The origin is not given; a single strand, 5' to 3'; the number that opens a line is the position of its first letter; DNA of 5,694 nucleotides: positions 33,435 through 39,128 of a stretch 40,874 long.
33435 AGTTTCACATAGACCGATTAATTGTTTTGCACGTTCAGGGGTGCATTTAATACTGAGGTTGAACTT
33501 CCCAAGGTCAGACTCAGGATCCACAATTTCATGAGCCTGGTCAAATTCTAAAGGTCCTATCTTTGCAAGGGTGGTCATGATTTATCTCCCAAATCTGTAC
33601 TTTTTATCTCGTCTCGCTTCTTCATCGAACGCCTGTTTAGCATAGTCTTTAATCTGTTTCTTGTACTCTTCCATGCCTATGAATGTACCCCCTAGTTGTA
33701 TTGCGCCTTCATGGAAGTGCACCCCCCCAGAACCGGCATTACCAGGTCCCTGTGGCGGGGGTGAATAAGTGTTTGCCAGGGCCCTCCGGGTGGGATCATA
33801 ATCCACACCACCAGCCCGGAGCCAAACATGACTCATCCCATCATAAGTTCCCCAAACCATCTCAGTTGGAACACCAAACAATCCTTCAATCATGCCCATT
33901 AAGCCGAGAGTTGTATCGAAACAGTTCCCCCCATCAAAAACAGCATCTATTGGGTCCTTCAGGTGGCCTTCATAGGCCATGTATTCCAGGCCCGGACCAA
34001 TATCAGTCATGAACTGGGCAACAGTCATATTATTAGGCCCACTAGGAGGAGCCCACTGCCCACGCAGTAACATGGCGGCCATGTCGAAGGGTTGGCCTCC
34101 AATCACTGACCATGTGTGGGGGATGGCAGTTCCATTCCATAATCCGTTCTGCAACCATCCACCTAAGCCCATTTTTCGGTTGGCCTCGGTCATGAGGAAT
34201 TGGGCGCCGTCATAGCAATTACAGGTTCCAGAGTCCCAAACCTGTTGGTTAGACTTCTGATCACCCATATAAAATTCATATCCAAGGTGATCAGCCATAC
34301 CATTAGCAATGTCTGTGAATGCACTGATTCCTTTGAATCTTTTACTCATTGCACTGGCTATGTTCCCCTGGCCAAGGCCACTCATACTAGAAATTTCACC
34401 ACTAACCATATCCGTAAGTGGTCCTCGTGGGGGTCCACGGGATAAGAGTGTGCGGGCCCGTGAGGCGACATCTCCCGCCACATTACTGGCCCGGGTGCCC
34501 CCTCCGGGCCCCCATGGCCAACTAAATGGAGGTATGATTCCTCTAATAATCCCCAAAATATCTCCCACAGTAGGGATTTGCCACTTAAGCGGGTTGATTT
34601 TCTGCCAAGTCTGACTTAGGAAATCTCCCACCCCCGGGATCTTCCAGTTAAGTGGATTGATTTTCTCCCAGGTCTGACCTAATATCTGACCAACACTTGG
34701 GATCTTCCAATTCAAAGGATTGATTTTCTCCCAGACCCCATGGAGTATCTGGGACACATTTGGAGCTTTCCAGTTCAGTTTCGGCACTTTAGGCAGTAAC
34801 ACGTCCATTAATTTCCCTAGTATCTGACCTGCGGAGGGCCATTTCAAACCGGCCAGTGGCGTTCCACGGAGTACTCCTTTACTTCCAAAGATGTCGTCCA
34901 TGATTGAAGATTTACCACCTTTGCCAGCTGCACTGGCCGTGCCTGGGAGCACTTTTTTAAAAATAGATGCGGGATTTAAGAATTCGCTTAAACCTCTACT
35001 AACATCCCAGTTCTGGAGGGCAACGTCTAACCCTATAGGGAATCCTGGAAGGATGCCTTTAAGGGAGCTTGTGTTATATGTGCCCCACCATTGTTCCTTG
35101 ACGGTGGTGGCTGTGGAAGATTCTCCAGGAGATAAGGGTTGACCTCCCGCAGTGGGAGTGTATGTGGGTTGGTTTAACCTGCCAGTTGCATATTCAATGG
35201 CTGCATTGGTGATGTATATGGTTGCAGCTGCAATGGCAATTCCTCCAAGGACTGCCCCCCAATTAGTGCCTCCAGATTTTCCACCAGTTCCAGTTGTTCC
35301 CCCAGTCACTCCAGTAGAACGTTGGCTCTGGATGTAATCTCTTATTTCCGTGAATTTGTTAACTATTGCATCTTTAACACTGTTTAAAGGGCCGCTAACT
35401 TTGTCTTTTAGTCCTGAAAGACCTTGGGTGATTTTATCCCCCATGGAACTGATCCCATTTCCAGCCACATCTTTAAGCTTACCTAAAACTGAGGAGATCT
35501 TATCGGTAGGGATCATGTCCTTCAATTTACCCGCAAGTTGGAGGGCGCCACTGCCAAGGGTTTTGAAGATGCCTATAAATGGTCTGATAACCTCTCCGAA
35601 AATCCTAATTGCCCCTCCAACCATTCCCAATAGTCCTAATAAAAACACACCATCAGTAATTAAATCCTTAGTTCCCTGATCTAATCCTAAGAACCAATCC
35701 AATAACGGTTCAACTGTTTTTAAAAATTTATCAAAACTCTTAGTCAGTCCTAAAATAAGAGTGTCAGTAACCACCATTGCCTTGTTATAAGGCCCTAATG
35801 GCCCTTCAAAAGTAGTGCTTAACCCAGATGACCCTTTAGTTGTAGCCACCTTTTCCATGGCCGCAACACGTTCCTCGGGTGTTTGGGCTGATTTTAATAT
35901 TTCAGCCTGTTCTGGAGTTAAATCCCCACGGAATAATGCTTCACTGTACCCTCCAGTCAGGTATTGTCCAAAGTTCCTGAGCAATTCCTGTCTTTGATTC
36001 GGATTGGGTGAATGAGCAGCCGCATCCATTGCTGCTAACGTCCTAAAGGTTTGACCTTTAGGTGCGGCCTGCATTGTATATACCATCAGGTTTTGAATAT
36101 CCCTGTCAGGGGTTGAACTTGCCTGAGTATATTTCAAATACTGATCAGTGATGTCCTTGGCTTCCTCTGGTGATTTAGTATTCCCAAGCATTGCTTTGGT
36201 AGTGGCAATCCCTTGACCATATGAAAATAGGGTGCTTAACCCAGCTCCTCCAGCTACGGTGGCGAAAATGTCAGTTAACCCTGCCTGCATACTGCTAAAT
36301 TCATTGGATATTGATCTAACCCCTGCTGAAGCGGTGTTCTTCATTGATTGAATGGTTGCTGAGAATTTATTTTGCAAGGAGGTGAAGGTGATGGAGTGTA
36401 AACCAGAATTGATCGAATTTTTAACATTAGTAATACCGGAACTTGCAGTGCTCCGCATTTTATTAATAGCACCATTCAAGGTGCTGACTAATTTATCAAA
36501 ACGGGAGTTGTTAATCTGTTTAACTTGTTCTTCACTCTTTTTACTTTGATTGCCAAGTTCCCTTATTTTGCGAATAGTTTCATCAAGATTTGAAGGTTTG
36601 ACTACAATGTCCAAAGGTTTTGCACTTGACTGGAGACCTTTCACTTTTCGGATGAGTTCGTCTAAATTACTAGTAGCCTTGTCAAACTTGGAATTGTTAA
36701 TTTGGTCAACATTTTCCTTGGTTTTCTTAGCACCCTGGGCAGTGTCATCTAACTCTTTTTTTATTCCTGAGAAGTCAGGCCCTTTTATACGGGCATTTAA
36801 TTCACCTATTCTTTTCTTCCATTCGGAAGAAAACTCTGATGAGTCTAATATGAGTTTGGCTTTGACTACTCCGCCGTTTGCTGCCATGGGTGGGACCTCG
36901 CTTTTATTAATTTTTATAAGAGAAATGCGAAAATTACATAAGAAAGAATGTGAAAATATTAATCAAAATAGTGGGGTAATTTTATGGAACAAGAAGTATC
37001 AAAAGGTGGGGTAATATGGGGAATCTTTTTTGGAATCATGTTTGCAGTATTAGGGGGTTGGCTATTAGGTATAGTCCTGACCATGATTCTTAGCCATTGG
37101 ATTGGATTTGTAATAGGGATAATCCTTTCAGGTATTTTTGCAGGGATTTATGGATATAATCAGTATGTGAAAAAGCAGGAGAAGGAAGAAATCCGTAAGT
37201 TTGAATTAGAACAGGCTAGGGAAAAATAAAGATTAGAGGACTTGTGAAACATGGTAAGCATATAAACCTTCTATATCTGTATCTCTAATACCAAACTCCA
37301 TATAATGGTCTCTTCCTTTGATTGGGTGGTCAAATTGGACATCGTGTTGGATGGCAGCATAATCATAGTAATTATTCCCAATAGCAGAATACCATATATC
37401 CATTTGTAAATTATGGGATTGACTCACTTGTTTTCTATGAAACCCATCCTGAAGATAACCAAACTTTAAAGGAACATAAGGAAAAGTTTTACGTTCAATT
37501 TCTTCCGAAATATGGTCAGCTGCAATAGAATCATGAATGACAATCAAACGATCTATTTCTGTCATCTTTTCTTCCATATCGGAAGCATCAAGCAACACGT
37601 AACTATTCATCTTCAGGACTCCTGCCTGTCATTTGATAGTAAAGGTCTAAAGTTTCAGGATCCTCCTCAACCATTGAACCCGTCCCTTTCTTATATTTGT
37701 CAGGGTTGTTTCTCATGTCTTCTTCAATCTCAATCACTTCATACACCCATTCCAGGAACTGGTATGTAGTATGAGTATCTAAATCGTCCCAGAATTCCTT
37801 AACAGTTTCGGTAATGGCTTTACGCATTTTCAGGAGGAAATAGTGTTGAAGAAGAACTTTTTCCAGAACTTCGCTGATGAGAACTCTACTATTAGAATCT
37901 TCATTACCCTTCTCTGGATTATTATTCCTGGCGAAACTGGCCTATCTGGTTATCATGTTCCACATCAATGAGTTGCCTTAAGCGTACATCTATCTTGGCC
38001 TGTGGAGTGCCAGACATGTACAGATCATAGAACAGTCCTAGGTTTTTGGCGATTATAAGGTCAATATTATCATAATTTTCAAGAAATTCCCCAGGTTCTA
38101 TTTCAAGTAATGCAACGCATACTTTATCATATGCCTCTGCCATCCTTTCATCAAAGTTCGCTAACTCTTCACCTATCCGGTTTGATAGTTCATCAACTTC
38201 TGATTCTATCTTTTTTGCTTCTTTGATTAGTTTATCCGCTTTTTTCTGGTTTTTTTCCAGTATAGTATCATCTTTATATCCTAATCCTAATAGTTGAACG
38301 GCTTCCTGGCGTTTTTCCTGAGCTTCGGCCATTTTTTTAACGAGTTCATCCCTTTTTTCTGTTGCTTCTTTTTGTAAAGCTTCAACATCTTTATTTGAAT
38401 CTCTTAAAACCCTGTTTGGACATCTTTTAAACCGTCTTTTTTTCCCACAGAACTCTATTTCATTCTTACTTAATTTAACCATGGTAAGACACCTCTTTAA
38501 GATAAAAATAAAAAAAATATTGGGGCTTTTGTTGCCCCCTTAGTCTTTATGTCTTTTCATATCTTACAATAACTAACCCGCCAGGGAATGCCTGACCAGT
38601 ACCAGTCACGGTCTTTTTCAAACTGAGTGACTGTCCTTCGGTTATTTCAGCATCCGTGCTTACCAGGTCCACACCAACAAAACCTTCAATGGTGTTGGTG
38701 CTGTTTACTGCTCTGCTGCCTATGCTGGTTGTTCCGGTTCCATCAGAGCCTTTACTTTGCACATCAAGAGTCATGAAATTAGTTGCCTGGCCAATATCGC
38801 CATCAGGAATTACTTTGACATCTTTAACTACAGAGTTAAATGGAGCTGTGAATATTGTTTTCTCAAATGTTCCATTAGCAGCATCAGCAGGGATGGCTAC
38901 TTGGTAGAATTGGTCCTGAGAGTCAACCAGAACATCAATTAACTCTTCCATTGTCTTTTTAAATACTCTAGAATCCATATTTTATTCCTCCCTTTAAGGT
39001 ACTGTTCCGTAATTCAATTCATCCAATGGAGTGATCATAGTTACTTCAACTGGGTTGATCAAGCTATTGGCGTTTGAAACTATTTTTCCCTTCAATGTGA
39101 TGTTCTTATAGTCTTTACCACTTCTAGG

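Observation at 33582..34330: Tape measure protein ends in two transglutaminase-like cysteine-peptidase cores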

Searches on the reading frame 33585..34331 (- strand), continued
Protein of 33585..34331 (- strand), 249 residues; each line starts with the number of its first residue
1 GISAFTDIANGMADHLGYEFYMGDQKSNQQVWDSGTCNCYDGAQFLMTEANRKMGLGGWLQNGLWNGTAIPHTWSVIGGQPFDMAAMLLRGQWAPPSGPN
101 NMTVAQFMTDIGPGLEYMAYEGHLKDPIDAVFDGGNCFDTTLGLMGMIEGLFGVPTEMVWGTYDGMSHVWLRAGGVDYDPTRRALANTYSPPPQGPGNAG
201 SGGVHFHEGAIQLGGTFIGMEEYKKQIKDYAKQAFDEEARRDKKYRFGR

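Call 51: fold_search(model_id=the predicted structure, library=viral)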
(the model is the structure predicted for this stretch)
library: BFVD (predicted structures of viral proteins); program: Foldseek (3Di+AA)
matches with E <= 10: 474; with E <= 0.001: 2
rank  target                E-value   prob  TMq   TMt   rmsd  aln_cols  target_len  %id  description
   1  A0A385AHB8            1.2e-07  1.00  0.42  0.07  13.2       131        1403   26  Prominin [Methanobacterium virus Drs3]
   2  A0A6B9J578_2          1.6e-07  1.00  0.43  0.12  17.0       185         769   20  (no name in the UniProt tables at hand)
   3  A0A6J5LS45            2.3e-02  0.99  0.31  0.53  10.6        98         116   22  Lipoprotein [uncultured Caudovirales phage]
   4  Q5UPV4                6.8e-02  0.60  0.30  0.31  15.7       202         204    8  Uncharacterized acetyltransferase L280 [Acanthamoeba polyphaga mimivirus]
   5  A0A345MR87            7.2e-02  0.84  0.32  0.14  18.6       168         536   10  (no name in the UniProt tables at hand)
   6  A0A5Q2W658            7.7e-02  0.35  0.28  0.11  17.9       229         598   10  (no name in the UniProt tables at hand)
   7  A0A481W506            1.4e-01  0.15  0.21  0.12  15.3       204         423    6  Uncharacterized protein [Pseudomonas phage Psa21]
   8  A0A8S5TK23            2.5e-01  0.08  0.17  0.12  17.2       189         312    8  Endonuclease [Podoviridae sp. ctz6O13]
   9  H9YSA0                3.2e-01  0.33  0.23  0.37  12.1       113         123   14  (no name in the UniProt tables at hand)
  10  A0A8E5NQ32            3.6e-01  0.77  0.27  0.36   3.5        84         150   13  (no name in the UniProt tables at hand)
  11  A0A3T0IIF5            6.6e-01  0.08  0.19  0.25  12.7       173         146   11  Uncharacterized protein [Vibrio virus vB_VspP_SBP1]
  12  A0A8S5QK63            6.6e-01  0.04  0.12  0.15  15.5       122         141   11  Baseplate protein [Siphoviridae sp. ctiOl67]
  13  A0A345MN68            7.0e-01  0.28  0.26  0.35   4.9       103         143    8  (no name in the UniProt tables at hand)
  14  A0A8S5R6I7            7.5e-01  0.04  0.14  0.15  15.1       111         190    9  Portal protein [virus sp. cthq354]
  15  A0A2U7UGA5            8.9e-01  0.02  0.15  0.07  20.6       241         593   16  Uncharacterized protein [Pandoravirus macleodensis]
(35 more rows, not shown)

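Call 61: find_homologous_proteins(query=A2, max_evalue=0.00001)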
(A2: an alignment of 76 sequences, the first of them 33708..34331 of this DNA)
Query A2 (76 sequences) (208 aa, profile of the alignment): 19 proteins with E <= 0.00001 among 2093 candidates.
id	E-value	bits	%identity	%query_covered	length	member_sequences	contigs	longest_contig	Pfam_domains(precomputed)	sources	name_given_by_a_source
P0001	1.5e-88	314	66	100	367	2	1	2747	-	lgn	-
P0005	4.6e-34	136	69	48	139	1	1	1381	-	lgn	-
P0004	7.8e-33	132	71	49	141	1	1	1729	-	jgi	jgi:hypothetical protein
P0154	4.0e-29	120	33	51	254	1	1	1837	-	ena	-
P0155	6.7e-29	119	36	45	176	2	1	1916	-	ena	-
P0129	9.8e-29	119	33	49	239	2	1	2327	-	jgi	jgi:hypothetical protein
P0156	1.4e-28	118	37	43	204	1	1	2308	-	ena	-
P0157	9.9e-28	115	33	51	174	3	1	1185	-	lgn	-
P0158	2.5e-27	114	36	44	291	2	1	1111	-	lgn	-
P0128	1.0e-26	112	46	33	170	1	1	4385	-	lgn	-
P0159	2.5e-26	111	45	36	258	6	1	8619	-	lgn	-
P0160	5.0e-25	106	64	32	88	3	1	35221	-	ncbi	ncbi:MAG: hypothetical protein ACOX08_11090 [Methanobacterium sp.]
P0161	6.0e-24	103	36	43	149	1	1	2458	-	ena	-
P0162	3.4e-22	97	42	40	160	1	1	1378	-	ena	-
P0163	7.3e-22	96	48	39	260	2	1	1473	-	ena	-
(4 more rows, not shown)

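Call 62: find_encoding_contigs(protein=P0160, flank=10000, max_places=3)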
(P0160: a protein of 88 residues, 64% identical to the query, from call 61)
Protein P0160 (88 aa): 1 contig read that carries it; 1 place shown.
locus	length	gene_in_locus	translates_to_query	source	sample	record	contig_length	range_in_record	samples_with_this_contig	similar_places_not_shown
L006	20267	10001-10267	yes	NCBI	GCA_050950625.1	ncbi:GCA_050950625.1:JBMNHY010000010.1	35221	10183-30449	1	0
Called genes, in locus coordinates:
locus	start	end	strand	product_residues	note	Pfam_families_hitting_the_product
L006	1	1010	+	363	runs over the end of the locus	-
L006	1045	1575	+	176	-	-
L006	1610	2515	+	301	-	-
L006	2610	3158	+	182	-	-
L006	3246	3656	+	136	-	-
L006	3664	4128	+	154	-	-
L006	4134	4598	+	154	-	-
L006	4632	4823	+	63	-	-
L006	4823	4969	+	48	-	-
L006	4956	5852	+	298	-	PF18906:Phage_tube_2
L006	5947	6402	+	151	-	-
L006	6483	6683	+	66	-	-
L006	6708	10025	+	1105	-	-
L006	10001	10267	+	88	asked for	-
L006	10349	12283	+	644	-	-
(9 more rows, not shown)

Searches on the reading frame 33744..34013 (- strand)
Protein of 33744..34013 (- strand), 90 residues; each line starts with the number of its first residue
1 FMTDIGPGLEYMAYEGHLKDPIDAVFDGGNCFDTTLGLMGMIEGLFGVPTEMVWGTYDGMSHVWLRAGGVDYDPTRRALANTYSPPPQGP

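Call 83: search_protein_families(library=pfam, proteins=[window:33744-34013:-], max_evalue=10)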
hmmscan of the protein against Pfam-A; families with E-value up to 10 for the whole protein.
seq(90 aa): 0 families

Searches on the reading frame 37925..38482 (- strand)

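Call 23: search_protein_families(library=pfam, proteins=[window:37925-38482:-], max_evalue=0.01)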
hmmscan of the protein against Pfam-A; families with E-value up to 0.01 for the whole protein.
window:37925-38482:- (186 aa): 1 family
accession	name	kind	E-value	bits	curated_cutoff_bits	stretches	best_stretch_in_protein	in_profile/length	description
PF07464.16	ApoLp-III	-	1.4e-05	25.7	36.3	0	75-123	89-134/146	Apolipophorin-III precursor (apoLp-III)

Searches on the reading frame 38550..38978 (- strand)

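Call 23: search_protein_families(library=pfam, proteins=[window:38550-38978:-], max_evalue=0.01)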
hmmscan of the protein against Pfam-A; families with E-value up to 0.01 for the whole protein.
window:38550-38978:- (143 aa): 1 family
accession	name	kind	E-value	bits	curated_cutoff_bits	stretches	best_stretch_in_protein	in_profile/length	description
PF02746.21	MR_MLE_N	-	0.0081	16.8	22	0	65-130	25-92/117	Mandelate racemase / muconate lactonizing enzyme, N-terminal domain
